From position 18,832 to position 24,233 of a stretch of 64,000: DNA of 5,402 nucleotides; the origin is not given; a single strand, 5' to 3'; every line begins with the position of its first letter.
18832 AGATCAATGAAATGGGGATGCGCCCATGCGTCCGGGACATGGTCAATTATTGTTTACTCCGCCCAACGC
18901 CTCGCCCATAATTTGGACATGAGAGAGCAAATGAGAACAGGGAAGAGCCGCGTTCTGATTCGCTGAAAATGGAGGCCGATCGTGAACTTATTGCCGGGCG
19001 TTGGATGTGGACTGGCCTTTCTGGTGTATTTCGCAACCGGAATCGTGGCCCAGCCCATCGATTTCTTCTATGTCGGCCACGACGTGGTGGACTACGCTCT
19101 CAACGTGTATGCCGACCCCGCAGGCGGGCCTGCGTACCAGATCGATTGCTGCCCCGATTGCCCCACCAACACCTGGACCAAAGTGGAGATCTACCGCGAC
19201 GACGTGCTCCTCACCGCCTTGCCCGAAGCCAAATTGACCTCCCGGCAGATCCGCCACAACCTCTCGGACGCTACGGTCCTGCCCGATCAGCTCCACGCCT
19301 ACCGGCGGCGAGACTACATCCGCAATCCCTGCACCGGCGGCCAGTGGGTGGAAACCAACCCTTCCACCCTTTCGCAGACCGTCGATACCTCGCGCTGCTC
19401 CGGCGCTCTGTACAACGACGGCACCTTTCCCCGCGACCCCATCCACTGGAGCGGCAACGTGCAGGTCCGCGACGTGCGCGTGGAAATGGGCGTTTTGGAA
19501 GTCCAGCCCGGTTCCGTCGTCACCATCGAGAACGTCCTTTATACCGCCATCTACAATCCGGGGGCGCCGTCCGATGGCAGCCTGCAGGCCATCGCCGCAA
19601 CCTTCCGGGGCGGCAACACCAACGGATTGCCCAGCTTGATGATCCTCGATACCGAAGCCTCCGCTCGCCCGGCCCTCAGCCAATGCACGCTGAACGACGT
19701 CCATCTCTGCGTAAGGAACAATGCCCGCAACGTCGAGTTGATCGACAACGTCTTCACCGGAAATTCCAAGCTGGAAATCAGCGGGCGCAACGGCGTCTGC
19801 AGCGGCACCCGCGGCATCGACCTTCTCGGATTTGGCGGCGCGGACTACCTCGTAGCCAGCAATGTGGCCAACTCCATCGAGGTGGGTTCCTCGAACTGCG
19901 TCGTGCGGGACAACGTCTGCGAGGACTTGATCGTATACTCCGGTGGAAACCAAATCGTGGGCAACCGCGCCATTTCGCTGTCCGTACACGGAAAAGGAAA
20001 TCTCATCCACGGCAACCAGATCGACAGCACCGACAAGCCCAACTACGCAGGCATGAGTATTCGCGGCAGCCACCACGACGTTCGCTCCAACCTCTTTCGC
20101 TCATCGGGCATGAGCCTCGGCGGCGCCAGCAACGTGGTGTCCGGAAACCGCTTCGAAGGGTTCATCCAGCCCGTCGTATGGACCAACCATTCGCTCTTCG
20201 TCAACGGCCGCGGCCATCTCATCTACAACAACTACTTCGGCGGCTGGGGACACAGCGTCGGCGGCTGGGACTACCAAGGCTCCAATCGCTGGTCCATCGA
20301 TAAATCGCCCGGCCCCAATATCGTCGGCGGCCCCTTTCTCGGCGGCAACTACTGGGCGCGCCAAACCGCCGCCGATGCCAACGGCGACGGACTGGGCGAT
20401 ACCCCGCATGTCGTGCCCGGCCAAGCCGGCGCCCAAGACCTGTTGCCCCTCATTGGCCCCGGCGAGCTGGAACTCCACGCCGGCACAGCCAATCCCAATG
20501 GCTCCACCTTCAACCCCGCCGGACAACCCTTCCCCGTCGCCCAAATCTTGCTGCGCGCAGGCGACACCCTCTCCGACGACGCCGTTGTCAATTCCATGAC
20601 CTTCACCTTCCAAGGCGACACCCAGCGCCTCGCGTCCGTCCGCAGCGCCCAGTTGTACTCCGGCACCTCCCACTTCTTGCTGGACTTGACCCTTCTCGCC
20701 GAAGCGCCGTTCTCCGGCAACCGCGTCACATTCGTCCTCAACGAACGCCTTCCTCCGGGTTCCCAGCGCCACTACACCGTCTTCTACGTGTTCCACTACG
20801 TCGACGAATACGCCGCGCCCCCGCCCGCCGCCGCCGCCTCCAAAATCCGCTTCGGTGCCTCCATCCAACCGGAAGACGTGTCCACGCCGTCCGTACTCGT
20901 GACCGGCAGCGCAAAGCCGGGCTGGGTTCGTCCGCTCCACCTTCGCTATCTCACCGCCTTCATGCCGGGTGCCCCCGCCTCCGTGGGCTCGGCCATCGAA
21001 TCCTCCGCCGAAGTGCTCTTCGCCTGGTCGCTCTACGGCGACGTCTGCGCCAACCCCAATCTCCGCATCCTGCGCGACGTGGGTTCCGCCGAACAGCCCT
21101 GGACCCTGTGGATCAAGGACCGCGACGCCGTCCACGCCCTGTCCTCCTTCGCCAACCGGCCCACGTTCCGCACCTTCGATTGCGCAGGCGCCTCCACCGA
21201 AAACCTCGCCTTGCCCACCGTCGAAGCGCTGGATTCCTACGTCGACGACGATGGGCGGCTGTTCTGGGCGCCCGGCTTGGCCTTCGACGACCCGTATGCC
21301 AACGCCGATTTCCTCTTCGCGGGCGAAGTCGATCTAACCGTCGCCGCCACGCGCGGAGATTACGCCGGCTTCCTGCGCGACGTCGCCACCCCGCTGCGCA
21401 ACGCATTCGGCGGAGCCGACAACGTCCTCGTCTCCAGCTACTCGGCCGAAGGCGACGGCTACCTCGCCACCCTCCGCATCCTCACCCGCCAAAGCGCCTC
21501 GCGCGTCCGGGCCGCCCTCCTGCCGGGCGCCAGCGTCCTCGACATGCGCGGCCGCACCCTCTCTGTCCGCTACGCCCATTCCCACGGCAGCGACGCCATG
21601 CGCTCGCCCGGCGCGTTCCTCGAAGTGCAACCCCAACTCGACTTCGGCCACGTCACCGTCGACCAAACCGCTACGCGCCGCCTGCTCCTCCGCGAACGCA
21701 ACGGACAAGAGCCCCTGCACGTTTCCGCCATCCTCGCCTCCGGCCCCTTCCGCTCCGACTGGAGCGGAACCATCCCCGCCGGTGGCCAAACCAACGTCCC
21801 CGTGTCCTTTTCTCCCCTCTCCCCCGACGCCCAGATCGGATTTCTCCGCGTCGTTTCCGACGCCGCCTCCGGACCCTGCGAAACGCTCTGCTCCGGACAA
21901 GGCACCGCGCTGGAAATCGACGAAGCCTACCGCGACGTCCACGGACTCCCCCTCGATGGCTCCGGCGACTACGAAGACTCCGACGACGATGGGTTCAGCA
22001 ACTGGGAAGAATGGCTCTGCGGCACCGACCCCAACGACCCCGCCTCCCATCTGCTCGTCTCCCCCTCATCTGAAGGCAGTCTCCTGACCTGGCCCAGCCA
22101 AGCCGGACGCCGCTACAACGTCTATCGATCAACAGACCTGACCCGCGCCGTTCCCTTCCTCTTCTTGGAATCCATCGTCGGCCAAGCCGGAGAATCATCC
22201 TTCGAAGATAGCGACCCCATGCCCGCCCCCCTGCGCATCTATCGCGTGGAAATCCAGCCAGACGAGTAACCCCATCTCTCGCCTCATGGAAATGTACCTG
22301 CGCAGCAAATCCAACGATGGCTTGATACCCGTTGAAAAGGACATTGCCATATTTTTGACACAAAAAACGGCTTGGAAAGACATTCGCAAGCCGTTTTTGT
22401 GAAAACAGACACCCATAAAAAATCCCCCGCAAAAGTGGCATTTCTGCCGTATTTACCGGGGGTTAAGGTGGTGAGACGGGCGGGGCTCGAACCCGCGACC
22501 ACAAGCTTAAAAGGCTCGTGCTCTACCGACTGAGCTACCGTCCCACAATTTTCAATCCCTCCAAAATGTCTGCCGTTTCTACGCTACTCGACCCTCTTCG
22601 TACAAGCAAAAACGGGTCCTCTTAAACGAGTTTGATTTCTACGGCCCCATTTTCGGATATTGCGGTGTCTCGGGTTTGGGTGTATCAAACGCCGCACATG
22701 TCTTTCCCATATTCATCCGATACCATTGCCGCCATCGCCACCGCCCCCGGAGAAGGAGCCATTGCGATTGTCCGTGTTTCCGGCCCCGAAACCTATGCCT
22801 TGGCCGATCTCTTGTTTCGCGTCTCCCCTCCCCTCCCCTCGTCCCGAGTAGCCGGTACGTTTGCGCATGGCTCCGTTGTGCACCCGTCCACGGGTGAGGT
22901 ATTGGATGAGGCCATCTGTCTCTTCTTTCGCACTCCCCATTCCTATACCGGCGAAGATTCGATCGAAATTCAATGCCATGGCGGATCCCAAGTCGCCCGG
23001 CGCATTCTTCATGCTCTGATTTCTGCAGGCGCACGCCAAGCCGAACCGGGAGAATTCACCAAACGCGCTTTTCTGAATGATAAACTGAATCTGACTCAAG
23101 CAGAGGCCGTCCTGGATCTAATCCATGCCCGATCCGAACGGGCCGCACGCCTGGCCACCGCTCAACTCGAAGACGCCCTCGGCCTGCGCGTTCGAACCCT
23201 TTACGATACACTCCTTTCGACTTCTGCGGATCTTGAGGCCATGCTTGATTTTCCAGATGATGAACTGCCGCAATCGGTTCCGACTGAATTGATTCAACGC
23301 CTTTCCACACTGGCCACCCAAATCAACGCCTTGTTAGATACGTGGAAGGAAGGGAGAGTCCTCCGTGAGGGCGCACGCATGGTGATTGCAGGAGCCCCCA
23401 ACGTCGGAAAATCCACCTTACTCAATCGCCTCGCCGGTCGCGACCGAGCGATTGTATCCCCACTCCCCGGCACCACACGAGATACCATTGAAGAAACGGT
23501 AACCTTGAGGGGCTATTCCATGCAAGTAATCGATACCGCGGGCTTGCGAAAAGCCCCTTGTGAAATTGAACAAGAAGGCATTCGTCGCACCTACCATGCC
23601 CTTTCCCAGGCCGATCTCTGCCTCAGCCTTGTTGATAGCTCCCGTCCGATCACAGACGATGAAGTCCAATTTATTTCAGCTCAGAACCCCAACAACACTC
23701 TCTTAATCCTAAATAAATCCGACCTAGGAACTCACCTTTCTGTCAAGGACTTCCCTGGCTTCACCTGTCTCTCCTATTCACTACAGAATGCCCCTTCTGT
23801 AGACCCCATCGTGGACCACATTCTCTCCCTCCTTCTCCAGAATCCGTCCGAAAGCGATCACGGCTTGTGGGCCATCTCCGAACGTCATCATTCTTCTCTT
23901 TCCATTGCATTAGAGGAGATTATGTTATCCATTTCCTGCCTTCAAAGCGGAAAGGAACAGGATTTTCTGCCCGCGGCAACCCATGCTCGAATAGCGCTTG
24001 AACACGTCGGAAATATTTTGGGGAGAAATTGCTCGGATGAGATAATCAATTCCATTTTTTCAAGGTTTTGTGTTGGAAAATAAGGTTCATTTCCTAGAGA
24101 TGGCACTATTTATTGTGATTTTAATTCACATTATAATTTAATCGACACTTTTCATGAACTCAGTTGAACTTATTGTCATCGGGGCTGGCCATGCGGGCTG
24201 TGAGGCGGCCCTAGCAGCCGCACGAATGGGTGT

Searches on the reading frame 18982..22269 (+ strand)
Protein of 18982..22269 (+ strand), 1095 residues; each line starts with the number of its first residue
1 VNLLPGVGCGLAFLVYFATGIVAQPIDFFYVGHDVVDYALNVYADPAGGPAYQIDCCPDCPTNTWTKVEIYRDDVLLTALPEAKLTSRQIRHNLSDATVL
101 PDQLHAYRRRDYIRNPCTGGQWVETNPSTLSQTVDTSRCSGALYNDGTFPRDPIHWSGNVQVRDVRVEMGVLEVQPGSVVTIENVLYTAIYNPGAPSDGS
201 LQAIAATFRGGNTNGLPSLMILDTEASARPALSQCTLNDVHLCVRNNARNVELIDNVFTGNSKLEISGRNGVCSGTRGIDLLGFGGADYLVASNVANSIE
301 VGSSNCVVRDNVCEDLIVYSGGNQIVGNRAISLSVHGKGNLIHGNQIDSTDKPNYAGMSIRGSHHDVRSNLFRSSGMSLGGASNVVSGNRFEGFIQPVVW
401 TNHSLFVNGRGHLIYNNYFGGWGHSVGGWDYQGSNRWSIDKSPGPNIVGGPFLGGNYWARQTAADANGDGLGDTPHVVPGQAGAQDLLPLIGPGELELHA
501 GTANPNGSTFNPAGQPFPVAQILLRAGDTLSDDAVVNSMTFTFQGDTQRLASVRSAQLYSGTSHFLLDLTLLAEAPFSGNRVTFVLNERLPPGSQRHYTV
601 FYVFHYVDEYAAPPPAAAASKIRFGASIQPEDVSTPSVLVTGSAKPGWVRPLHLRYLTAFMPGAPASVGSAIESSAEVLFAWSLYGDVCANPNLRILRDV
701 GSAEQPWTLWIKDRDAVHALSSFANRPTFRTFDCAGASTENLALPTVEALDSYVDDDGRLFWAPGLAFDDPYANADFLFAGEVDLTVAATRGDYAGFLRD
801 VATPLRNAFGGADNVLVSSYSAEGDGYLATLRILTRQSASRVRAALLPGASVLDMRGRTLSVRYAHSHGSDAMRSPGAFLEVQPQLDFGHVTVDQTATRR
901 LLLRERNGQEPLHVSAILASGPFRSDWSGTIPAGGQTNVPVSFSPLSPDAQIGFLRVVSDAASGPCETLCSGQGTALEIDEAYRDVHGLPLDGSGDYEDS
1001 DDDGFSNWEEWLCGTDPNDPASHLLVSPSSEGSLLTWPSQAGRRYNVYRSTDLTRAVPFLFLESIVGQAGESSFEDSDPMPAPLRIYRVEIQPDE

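Call 43: search_protein_families(library=pfam, proteins=[window:18982-22269:+], max_evalue=0.00001)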
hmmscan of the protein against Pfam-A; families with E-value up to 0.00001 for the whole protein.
window:18982-22269:+ (1095 aa): 1 family
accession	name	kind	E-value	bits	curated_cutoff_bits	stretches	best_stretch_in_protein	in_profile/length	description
PF05048.19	NosD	-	1.5e-11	44.6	23.6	1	294-460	36-209/212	Periplasmic copper-binding protein (NosD)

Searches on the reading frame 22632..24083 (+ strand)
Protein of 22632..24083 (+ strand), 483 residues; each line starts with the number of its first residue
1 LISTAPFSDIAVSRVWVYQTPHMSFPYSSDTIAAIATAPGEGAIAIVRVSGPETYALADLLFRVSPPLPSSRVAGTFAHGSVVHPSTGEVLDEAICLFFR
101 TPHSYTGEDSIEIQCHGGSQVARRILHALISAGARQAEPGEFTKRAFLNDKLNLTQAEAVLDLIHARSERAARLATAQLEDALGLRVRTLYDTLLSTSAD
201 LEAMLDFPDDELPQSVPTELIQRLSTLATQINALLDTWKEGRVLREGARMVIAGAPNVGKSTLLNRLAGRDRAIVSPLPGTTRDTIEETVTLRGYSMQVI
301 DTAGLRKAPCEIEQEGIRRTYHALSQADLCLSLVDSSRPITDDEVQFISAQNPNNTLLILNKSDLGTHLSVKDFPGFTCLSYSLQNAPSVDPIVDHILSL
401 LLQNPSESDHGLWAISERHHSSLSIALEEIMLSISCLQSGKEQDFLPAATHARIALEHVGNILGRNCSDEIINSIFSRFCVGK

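Call 39: search_protein_families(library=pfam, proteins=[window:22632-24083:+], max_evalue=0.00001)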
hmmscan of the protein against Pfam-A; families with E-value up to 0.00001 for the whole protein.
window:22632-24083:+ (483 aa): 5 families
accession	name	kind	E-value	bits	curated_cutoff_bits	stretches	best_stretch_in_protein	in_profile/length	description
PF12631.12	MnmE_helical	-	2.1e-43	149.3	40.1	1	154-480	1-211/211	MnmE helical domain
PF10396.14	TrmE_N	-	1.8e-41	141.5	29.8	1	31-151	1-117/117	GTP-binding protein TrmE N-terminus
PF01926.29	MMR_HSR1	-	2.9e-26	92.2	21.9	1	249-362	1-113/113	50S ribosome-binding GTPase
PF02421.24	FeoB_N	-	2.5e-11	43.8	27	1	249-339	2-91/156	Ferrous iron transport protein B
PF00350.29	Dynamin_N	-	6.7e-06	26.7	27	0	251-283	2-34/168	Dynamin family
